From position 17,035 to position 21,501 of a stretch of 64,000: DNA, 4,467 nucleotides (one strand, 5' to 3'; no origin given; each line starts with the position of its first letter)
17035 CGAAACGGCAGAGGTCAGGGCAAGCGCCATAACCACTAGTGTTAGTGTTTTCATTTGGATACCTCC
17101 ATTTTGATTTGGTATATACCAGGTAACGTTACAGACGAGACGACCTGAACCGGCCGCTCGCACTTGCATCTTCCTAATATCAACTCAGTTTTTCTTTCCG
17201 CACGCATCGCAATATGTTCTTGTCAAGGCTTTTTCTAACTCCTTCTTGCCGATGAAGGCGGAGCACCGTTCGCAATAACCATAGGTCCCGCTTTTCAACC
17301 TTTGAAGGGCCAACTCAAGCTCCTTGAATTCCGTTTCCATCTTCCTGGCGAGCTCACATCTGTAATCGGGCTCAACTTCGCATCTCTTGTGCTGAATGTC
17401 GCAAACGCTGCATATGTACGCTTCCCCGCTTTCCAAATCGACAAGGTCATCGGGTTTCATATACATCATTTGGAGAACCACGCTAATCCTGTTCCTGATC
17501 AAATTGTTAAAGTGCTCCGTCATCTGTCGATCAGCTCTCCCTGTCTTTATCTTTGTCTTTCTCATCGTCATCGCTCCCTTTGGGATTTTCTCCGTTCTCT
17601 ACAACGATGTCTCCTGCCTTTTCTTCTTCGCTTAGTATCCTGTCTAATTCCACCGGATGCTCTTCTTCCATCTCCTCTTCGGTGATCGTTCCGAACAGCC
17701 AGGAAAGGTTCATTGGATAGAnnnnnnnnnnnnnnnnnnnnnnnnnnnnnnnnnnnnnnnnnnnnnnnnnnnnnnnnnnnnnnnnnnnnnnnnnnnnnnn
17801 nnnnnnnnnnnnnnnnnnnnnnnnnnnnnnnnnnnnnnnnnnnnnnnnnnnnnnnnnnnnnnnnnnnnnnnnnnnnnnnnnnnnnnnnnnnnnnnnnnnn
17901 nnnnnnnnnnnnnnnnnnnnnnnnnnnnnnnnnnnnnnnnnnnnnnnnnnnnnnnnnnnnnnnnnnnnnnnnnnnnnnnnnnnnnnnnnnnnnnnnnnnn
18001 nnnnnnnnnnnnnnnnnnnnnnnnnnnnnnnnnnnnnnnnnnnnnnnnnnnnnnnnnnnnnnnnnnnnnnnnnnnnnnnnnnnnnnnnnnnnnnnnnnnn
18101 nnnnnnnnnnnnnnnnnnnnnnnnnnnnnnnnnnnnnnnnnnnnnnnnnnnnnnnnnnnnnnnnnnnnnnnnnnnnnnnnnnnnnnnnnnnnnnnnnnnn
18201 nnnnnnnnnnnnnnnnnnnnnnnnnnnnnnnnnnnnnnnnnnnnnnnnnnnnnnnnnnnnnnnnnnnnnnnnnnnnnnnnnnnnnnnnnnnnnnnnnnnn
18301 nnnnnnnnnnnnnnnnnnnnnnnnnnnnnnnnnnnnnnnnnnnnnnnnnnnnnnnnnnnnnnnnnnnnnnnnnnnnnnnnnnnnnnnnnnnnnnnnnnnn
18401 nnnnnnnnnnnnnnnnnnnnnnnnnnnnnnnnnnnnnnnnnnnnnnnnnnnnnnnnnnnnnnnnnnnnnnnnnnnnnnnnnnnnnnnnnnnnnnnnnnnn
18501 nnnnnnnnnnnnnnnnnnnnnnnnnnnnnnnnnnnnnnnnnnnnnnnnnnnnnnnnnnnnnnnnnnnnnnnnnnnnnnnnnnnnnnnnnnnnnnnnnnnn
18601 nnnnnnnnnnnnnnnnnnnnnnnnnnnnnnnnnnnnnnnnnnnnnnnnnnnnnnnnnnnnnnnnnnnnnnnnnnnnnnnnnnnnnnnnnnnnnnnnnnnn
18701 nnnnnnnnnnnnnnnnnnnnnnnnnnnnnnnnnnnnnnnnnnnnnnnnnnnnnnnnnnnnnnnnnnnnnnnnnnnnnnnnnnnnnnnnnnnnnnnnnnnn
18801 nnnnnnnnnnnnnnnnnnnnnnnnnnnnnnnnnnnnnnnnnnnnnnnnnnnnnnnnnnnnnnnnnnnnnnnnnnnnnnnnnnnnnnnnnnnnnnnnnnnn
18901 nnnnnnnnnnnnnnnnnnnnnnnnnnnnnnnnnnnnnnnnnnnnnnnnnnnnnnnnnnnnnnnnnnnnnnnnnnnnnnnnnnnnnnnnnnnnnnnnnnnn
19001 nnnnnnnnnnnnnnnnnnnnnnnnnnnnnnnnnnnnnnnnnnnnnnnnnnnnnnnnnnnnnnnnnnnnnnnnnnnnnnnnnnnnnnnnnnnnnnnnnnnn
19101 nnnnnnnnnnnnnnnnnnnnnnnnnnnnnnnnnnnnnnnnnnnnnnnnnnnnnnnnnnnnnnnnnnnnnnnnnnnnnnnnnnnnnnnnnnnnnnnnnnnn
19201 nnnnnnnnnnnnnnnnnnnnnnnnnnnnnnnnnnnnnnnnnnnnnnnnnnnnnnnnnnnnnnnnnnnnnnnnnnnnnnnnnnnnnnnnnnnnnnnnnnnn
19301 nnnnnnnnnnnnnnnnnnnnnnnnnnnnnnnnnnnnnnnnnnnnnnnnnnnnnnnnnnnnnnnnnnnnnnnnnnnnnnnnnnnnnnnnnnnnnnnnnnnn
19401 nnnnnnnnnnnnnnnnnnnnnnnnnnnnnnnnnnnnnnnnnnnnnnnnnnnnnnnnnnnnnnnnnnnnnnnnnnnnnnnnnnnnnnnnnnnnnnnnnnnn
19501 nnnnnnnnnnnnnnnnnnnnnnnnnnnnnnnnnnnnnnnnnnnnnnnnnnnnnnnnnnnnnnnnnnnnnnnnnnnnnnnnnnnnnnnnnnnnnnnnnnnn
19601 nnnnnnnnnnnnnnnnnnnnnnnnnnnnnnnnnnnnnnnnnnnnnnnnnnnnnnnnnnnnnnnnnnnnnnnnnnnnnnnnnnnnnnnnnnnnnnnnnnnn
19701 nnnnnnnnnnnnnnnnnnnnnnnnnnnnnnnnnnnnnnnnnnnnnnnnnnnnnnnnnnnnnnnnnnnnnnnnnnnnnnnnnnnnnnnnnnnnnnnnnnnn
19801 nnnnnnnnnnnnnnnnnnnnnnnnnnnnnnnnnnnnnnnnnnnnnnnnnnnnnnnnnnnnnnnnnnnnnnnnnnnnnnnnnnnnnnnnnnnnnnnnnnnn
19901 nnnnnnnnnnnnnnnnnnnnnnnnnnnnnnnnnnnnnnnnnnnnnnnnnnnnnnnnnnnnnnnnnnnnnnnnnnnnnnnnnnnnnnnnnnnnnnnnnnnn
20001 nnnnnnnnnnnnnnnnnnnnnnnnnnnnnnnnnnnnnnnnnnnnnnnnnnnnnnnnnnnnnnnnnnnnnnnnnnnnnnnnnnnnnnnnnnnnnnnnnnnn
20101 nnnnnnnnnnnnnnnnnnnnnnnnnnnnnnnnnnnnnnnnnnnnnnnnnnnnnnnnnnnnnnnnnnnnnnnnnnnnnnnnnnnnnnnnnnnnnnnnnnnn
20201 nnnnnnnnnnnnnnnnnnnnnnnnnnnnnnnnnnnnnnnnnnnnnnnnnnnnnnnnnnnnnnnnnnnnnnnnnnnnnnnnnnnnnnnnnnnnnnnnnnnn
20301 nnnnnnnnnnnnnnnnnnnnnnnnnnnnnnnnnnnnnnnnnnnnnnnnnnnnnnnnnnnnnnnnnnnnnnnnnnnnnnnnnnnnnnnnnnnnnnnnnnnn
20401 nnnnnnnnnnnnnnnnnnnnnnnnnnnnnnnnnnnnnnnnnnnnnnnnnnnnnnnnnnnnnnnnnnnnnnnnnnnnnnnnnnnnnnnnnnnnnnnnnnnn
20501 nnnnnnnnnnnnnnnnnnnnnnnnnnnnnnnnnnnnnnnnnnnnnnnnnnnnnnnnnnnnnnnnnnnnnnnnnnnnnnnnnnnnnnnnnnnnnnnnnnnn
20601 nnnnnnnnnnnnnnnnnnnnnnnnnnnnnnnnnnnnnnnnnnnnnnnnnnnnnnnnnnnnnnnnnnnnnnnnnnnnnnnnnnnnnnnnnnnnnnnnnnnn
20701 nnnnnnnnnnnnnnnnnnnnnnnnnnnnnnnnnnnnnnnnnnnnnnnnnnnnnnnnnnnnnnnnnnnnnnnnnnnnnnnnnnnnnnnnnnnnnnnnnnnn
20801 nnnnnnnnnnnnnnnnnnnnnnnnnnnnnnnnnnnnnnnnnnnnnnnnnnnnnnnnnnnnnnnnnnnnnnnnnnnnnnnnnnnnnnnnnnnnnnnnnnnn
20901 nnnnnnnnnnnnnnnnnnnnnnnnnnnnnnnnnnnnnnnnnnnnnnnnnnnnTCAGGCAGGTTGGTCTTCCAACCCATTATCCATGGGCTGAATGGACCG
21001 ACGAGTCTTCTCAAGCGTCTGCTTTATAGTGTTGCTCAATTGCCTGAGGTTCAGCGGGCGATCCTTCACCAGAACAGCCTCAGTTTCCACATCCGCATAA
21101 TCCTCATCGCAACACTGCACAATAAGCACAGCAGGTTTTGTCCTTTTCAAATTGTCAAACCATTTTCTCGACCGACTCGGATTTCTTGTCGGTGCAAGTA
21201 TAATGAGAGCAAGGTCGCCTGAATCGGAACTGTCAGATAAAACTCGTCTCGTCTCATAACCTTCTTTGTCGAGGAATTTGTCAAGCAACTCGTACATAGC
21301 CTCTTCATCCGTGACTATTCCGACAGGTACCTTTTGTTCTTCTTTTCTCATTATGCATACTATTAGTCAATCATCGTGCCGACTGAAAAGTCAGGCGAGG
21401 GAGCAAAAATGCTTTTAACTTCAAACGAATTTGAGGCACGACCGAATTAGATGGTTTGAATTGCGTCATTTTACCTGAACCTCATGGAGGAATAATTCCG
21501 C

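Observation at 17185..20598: Two divergent DksA/TraR-type zinc-finger paralogues bracket the giant cytochrome gene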

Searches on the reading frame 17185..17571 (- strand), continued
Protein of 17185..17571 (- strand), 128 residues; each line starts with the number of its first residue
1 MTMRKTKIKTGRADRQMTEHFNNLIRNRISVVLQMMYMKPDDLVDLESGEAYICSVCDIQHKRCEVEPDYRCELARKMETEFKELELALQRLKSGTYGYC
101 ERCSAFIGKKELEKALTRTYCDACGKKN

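Call 57: find_encoding_contigs(protein=P0211, flank=8000, max_places=2)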
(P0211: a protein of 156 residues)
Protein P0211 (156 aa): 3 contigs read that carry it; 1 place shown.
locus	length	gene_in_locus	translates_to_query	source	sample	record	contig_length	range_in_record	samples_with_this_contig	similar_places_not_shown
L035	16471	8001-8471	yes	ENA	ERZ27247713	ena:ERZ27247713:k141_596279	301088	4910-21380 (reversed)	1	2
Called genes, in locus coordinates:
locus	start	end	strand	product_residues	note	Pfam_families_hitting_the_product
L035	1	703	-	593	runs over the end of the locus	PF00474:SSF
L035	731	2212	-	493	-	PF00474:SSF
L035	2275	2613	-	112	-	PF01740:STAS, PF13466:STAS_2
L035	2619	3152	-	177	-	-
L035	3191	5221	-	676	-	PF22745:Nlig-Ia, PF01653:DNA_ligase_aden, PF03120:OB_DNA_ligase, PF03119:DNA_ligase_ZBD, PF12826:HHH_2, PF14520:HHH_5, PF00533:BRCT, PF12738:PTCB-BRCT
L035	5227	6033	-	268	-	PF12844:HTH_19, PF13413:HTH_25, PF13464:RodZ_C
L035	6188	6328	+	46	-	-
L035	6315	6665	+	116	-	PF04343:DUF488, PF22751:DUF488-N3a, PF22752:DUF488-N3i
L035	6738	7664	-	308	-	PF10043:DUF2279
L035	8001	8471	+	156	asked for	PF01258:zf-dskA_traR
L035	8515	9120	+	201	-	-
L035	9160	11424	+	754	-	PF00390:malic, PF03949:Malic_M, PF01515:PTA_PTB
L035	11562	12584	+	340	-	PF01590:GAF, PF13185:GAF_2, PF13492:GAF_3, PF00990:GGDEF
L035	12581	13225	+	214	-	PF03544:TonB_C, PF13616:Rotamase_3 (weak), PF00639:Rotamase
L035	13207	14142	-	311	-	PF14378:PAP2_3, PF01569:PAP2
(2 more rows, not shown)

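Call 58: find_encoding_contigs(protein=P0366, flank=8000, max_places=1)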
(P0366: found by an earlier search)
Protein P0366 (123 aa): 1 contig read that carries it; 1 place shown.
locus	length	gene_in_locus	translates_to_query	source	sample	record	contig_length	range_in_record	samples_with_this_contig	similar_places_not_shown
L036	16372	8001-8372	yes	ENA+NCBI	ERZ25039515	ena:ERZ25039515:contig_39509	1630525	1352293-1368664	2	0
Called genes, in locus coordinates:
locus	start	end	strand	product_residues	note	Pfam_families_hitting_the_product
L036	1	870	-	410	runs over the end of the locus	PF01833:TIG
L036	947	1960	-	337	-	PF19572:PorV (weak)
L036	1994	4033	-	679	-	-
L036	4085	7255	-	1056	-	PF13620:CarboxypepD_reg, PF13715:CarbopepD_reg_2, PF07715:Plug (weak)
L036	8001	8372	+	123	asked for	PF01258:zf-dskA_traR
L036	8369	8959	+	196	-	PF01558:POR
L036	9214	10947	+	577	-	PF14691:Fer4_20, PF01946:Thi4 (weak), PF00070:Pyr_redox (weak), PF01266:DAO, PF07992:Pyr_redox_2, PF13450:NAD_binding_8, PF13738:Pyr_redox_3, PF00070:Pyr_redox, +8 more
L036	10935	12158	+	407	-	PF01855:POR_N, PF17147:PFOR_II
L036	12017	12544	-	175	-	-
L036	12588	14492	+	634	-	-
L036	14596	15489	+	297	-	PF02775:TPP_enzyme_C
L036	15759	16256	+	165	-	PF02915:Rubrerythrin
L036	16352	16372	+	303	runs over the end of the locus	PF01180:DHO_dh, PF01207:Dus, PF03060:NMO (weak)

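Call 59: find_encoding_contigs(protein=P0367, flank=8000, max_places=2)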
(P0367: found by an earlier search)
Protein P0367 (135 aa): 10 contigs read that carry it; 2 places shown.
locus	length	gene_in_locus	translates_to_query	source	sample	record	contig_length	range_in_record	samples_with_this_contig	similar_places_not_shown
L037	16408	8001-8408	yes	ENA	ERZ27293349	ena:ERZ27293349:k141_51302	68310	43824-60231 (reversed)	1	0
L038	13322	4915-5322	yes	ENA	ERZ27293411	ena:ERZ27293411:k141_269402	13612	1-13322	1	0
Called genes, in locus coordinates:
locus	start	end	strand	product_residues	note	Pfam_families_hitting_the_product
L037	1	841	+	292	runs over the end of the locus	PF13489:Methyltransf_23, PF08241:Methyltransf_11, PF08242:Methyltransf_12, PF13649:Methyltransf_25, PF13847:Methyltransf_31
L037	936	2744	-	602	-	PF14849:YidC_periplas, PF02096:60KD_IMP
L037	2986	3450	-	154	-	PF00825:Ribonuclease_P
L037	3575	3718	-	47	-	PF00468:Ribosomal_L34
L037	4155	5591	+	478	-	PF11638:DnaA_N, PF01695:IstB_IS21, PF00308:Bac_DnaA, PF08299:Bac_DnaA_C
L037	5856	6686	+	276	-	PF02621:VitK2_biosynth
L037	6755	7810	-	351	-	PF10043:DUF2279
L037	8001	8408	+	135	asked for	-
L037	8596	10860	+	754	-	PF00390:malic, PF03949:Malic_M, PF01515:PTA_PTB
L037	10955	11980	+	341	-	PF01590:GAF, PF13185:GAF_2, PF13492:GAF_3, PF00990:GGDEF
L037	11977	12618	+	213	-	PF03544:TonB_C, PF00639:Rotamase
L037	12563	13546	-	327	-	PF14378:PAP2_3, PF01569:PAP2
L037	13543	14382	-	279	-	PF00398:RrnaAD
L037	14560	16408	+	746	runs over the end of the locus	PF13860:FlgD_ig, PF18962:Por_Secre_tail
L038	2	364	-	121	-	?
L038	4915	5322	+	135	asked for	-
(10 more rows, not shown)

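Call 64: find_encoding_contigs(protein=P0218, flank=7000, max_places=1)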
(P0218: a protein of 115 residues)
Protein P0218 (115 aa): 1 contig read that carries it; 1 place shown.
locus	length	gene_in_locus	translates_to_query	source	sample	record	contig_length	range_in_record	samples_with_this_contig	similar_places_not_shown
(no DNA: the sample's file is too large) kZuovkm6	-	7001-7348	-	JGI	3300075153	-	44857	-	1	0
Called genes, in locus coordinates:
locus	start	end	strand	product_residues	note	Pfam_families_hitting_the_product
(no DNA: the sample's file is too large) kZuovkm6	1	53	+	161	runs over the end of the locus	PF01966:HD (faint)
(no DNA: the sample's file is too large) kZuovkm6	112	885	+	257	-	PF04542:Sigma70_r2, PF08281:Sigma70_r4_2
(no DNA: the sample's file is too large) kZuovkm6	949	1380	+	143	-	-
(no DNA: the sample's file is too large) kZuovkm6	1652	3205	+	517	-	PF13231:PMT_2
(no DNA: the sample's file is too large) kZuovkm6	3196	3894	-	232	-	PF00005:ABC_tran, PF13304:AAA_21 (weak)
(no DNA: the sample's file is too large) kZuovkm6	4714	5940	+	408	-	PF04015:DUF362 (weak)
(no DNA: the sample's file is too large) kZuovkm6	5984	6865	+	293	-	PF20244:DUF6599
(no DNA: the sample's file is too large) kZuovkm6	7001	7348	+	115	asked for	-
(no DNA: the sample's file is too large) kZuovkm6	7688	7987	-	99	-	?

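Call 69: search_protein_families(library=pfam, alignment_id=A3, max_evalue=0.01)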
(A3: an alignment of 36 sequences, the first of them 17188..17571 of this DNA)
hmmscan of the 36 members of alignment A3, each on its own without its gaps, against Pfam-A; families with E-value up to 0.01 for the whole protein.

A. member 1, window:17188-17571:- (128 aa): 0 families

B. families by the number of members that match (of 36 scanned): 4 families
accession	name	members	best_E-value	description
PF01258.23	zf-dskA_traR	15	1.6e-05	Prokaryotic dksA/traR C4-type zinc finger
PF06935.16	DUF1284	2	0.0022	Protein of unknown function (DUF1284)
PF23546.1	Zn_ribbon_TOP3B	1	0.0047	DNA topoisomerase 3-beta zinc ribbon domain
PF18557.6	NepR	1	0.0052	Anti-sigma factor NepR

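Call 73: search_protein_families(library=ncbifam, alignment_id=A5, max_evalue=0.01)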
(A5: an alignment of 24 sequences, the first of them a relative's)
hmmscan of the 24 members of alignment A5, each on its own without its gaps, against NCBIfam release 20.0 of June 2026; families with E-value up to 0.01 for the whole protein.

A. member 1, P0213 (135 aa): 3 families
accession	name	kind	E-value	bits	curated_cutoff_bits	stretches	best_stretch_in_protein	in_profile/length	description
TIGR02890.1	bacill_yteA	subfamily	4e-09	36.7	134.4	1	79-130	68-119/159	regulatory protein, yteA family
NF033459.1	DksA_like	equivalog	2.3e-08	34.3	105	1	78-125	59-106/113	RNA polymerase-binding protein DksA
TIGR02420.1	dksA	equivalog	1.8e-06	28.3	115.5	1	81-125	64-108/110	RNA polymerase-binding protein DksA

B. families by the number of members that match (of 24 scanned): 9 families
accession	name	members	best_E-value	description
TIGR02890.1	bacill_yteA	24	1.8e-13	regulatory protein, yteA family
NF033459.1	DksA_like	22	4.5e-12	RNA polymerase-binding protein DksA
TIGR02420.1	dksA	21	3.9e-10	RNA polymerase-binding protein DksA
NF008045.0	PRK10778.1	14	1.8e-06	RNA polymerase-binding protein DksA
TIGR02419.1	C4_traR_proteo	11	4.1e-06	phage/conjugal plasmid C-4 type zinc finger protein, TraR family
TIGR02605.1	CxxC_CxxC_SSSS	3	0.0014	FmdB family zinc ribbon protein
NF045713.1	CxxCH_16_HmcA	1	0.0036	sulfate respiration complex hexadecaheme cytochrome HmcA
NF010268.0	PRK13715.1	1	0.0045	conjugal transfer protein TraR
NF047912.1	ECs_2282_CxxC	1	0.0057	ECs_2282 family putative zinc-binding protein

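Call 74: search_protein_families(library=pfam, alignment_id=A5, max_evalue=0.01)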
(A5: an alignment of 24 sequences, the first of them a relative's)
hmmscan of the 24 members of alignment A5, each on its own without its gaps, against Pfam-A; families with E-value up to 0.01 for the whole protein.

A. member 1, P0213 (135 aa): 1 family
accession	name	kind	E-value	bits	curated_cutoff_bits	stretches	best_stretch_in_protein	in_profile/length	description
PF01258.23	zf-dskA_traR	-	0.00055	20.3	24.9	1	95-128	1-34/36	Prokaryotic dksA/traR C4-type zinc finger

B. families by the number of members that match (of 24 scanned): 8 families
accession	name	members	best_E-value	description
PF01258.23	zf-dskA_traR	14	1.6e-08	Prokaryotic dksA/traR C4-type zinc finger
PF01286.23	XPA_N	1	0.00034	XPA protein N-terminal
PF18439.7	zf_UBZ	1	0.00092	Ubiquitin-Binding Zinc Finger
PF09723.15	Zn_ribbon_8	1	0.0018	Zinc ribbon domain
PF12773.13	DZR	1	0.0054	Double zinc ribbon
PF21366.3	TRAFD1-XIAF1_ZnF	1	0.0063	TRAFD1/XAF1, zinc finger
PF25017.1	zf-C2HC_3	1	0.0085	C2HC zinc finger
PF18508.7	zf_C2H2_13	1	0.0098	Zinc finger domain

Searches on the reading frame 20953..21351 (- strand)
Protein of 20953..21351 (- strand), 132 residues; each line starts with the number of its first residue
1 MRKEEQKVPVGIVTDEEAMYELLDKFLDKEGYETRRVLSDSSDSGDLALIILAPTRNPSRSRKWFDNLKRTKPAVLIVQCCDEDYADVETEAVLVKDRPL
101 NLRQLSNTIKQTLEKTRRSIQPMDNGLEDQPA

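Call 3: search_protein_families(library=pfam, proteins=[window:20953-21351:-], max_evalue=0.1)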
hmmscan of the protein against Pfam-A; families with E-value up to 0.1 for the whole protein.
window:20953-21351:- (132 aa): 0 families

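Call 4: search_protein_families(library=ncbifam, proteins=[window:20953-21351:-], max_evalue=0.1)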
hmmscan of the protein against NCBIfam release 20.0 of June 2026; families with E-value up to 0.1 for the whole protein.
window:20953-21351:- (132 aa): 1 family
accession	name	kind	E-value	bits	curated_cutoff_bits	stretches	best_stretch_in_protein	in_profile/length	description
NF051870.1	NAssimRespRegNtrX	equivalog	0.034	13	600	0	10-42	4-35/452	nitrogen assimilation response regulator NtrX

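Call 78: search_solved_structures(query=window:20956-21351:-, max_evalue=5)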
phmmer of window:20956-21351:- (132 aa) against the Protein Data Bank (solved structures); distinct sequences matched with E-value up to 5: 7.
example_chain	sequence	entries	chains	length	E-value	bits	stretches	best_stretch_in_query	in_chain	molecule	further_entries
4qxz_A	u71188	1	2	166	0.14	15.6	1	14-81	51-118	Uncharacterized protein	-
6xbt_A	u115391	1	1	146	0.22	14.9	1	33-95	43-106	Methylmalonyl-CoA epimerase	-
6wf6_A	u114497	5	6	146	0.43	14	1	33-95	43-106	Methylmalonyl-CoA epimerase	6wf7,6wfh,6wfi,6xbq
6xbv_A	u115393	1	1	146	0.43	14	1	33-95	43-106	Methylmalonyl-CoA epimerase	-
6xbs_A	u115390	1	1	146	0.57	13.6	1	36-95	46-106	Methylmalonyl-CoA epimerase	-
6xbr_A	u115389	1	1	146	0.77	13.2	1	37-95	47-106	Methylmalonyl-CoA epimerase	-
2lta_A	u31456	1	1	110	2.1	11.8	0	54-88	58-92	De novo designed protein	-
